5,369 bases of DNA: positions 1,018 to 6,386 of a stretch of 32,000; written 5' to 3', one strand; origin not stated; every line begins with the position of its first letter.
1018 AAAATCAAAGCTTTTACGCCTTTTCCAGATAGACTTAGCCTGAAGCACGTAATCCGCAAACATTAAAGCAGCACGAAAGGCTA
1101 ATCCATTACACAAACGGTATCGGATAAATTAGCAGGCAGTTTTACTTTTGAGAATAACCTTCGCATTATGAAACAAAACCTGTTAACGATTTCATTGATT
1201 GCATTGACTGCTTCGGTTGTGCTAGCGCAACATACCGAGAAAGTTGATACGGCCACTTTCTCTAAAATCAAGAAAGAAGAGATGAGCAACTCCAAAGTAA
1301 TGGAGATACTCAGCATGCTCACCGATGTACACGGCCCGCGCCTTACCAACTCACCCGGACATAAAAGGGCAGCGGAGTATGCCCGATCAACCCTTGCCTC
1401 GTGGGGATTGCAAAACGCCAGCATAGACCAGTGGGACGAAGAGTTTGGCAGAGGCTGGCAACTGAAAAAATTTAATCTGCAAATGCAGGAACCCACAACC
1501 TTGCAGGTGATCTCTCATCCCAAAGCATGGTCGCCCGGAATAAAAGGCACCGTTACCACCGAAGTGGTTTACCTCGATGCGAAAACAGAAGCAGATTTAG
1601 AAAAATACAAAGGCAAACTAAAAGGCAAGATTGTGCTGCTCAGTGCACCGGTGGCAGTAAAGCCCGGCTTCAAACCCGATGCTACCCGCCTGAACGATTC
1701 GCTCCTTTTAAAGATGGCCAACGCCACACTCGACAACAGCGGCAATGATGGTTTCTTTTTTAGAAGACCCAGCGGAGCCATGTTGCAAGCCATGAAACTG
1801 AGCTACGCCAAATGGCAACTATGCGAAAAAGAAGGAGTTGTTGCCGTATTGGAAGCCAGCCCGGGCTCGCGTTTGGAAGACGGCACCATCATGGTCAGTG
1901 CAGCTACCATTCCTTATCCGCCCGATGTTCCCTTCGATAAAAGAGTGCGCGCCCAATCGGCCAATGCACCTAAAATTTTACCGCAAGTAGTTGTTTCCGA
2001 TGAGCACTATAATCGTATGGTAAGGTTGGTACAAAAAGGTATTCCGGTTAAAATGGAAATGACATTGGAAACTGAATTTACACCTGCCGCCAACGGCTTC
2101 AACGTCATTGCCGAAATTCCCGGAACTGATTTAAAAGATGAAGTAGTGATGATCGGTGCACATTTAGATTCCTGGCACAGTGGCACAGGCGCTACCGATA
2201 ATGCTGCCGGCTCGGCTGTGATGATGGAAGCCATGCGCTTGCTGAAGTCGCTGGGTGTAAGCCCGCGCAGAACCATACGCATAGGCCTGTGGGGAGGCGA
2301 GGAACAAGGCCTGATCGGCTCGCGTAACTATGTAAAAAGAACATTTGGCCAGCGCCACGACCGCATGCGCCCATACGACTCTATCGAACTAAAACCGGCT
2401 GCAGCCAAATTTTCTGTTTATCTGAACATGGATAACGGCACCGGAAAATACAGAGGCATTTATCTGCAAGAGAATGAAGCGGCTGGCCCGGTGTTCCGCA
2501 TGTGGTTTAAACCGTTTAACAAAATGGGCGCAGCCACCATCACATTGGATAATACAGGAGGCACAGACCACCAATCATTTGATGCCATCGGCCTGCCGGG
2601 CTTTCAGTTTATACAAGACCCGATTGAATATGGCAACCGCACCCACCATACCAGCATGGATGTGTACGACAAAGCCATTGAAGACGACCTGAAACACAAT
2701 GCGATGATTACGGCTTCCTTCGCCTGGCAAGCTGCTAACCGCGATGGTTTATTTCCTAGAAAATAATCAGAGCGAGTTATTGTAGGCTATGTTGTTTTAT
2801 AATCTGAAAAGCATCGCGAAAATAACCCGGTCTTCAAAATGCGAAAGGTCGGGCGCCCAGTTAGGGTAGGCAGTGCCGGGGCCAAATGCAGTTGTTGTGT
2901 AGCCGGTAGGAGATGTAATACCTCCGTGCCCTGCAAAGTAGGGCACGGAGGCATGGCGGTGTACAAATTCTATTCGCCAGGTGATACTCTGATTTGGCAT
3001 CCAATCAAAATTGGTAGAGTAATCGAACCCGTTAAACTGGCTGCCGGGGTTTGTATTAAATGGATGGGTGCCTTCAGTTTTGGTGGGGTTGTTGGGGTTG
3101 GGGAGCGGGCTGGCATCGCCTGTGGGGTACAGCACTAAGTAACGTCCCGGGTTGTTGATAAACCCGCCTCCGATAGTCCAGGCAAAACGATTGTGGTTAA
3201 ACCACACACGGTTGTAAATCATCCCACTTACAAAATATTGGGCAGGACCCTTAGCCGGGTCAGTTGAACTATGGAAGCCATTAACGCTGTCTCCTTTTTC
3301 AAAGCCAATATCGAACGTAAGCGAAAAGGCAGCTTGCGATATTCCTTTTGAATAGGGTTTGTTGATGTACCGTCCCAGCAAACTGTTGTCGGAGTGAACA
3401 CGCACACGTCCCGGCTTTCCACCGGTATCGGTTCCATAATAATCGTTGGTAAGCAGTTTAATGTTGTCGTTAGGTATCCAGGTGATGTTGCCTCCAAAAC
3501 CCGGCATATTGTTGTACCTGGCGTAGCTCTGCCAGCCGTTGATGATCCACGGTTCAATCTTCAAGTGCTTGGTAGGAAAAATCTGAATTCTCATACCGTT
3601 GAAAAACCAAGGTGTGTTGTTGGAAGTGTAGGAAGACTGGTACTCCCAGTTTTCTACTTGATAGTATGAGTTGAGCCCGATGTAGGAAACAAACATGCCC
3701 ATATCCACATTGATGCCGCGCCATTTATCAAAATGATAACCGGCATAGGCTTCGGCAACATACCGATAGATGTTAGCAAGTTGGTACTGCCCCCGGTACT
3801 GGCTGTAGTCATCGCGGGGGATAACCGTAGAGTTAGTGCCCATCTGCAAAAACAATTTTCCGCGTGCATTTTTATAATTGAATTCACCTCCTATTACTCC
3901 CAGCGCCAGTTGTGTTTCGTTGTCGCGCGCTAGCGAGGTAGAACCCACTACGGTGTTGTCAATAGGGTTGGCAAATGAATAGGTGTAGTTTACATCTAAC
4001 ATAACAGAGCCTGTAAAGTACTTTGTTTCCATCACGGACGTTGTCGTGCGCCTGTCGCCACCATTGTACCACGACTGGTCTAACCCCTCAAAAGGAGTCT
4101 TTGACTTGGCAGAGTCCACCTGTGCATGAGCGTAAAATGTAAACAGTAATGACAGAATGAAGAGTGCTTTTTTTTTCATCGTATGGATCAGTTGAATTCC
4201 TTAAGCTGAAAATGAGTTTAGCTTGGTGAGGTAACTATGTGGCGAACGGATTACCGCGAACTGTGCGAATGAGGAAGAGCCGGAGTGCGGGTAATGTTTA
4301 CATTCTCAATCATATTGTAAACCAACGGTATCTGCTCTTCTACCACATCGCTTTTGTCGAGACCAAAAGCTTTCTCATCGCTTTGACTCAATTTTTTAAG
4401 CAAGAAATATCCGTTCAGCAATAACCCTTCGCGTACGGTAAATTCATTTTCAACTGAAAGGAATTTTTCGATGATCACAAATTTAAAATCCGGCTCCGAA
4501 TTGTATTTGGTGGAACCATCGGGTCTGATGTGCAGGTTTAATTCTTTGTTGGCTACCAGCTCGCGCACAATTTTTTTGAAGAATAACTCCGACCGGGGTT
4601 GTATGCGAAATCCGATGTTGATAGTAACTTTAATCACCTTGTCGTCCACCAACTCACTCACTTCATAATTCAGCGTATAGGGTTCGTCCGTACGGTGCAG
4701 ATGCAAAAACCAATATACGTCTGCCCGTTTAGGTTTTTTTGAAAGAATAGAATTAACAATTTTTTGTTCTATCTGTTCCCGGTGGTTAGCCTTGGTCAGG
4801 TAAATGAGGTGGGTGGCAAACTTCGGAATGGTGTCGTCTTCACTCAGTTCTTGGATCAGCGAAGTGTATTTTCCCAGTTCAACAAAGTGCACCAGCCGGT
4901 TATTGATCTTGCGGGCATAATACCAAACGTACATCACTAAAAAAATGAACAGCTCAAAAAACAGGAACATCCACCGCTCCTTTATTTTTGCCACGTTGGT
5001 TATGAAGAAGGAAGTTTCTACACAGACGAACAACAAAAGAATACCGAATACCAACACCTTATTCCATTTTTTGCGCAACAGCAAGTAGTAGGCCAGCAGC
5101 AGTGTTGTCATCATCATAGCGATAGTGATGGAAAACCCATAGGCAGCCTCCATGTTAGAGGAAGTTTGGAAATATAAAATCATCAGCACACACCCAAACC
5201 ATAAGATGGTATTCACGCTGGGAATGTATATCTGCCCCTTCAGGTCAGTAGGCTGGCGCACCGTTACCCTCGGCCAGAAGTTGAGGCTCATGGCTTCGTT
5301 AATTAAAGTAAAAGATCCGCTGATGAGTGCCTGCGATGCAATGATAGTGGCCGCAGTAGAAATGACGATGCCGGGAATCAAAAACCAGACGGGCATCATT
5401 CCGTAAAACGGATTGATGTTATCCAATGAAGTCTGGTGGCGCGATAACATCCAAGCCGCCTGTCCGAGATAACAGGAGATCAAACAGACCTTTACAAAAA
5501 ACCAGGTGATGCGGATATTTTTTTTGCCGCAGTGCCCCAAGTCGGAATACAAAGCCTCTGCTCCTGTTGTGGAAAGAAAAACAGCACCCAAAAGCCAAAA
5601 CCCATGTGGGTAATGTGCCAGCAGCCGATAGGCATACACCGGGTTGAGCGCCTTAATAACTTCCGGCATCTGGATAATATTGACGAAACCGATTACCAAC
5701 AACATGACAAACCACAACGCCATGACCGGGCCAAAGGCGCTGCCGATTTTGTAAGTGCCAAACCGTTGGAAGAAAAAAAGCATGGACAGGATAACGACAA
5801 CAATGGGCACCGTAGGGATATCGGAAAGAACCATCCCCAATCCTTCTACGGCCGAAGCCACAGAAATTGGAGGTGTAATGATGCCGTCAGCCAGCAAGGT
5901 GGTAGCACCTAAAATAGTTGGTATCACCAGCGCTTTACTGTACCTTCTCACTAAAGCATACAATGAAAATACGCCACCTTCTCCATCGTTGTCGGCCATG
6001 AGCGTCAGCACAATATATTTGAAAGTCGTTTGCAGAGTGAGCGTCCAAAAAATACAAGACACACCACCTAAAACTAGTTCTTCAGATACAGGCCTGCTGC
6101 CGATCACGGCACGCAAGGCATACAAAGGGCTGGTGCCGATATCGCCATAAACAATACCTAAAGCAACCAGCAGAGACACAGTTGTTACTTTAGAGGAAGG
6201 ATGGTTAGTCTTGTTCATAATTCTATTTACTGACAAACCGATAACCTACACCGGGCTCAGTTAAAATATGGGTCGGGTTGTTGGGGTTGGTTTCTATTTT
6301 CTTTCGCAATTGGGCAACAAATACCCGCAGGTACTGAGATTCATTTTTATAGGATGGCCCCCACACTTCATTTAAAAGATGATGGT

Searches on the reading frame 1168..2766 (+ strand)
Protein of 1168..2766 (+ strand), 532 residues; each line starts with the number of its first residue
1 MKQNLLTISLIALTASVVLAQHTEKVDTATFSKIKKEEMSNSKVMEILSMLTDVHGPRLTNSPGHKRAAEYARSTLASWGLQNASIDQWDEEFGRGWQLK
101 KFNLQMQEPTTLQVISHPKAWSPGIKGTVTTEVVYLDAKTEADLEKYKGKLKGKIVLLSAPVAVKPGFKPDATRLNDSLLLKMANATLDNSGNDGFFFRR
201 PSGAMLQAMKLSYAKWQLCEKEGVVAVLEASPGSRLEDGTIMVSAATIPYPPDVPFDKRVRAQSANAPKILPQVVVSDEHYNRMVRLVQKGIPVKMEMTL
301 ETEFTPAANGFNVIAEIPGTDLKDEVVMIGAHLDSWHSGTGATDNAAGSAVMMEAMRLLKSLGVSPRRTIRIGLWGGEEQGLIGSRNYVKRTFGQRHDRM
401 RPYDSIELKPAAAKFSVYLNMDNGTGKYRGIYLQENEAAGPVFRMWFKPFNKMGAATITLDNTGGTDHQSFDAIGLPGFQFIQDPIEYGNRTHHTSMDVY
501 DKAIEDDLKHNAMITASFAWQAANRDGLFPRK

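Call 17: search_protein_families(library=pfam, proteins=[window:1168-2766:+], max_evalue=0.001)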
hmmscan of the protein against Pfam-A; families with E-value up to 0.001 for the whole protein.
window:1168-2766:+ (532 aa): 2 families
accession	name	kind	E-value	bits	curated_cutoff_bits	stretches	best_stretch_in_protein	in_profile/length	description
PF04389.22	Peptidase_M28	-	4.9e-35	121.5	21.3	1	312-517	1-191/193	Peptidase family M28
PF01546.33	Peptidase_M20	-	1.3e-06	28.9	24.6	1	339-395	30-85/206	Peptidase family M20/M25/M40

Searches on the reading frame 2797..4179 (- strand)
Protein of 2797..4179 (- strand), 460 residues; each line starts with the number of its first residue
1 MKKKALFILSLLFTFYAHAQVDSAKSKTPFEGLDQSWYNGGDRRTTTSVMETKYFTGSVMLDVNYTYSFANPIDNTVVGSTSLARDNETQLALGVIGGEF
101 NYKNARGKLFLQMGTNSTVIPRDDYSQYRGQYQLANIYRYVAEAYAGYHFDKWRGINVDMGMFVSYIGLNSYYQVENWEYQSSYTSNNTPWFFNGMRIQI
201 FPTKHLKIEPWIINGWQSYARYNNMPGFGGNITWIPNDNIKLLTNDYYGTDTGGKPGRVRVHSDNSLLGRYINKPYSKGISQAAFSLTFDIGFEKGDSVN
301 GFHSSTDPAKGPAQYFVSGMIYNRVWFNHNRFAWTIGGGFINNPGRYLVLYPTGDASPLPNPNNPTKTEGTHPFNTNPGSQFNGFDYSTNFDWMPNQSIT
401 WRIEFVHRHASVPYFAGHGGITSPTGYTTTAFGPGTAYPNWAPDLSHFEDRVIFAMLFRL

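Call 17: search_protein_families(library=pfam, proteins=[window:2797-4179:-], max_evalue=0.001)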
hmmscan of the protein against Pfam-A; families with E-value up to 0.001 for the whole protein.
window:2797-4179:- (460 aa): 1 family
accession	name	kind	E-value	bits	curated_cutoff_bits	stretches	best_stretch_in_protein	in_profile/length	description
PF07642.17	BBP2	-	3.3e-39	135.5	26.2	1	56-423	3-327/339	Putative beta-barrel porin-2, OmpL-like. bbp2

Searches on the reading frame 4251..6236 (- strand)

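Call 17: search_protein_families(library=pfam, proteins=[window:4251-6236:-], max_evalue=0.001)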
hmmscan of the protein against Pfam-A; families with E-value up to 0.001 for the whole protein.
window:4251-6236:- (661 aa): 2 families
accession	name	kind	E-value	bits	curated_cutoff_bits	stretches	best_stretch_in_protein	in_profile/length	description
PF02705.21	K_trans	-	1.2e-146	489.2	24.8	1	23-448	3-440/454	K+ potassium transporter integral membrane domain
PF22776.1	K_trans_C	-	3.3e-17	63.1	24.8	1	475-633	2-144/151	K+ potassium transporter C-terminal domain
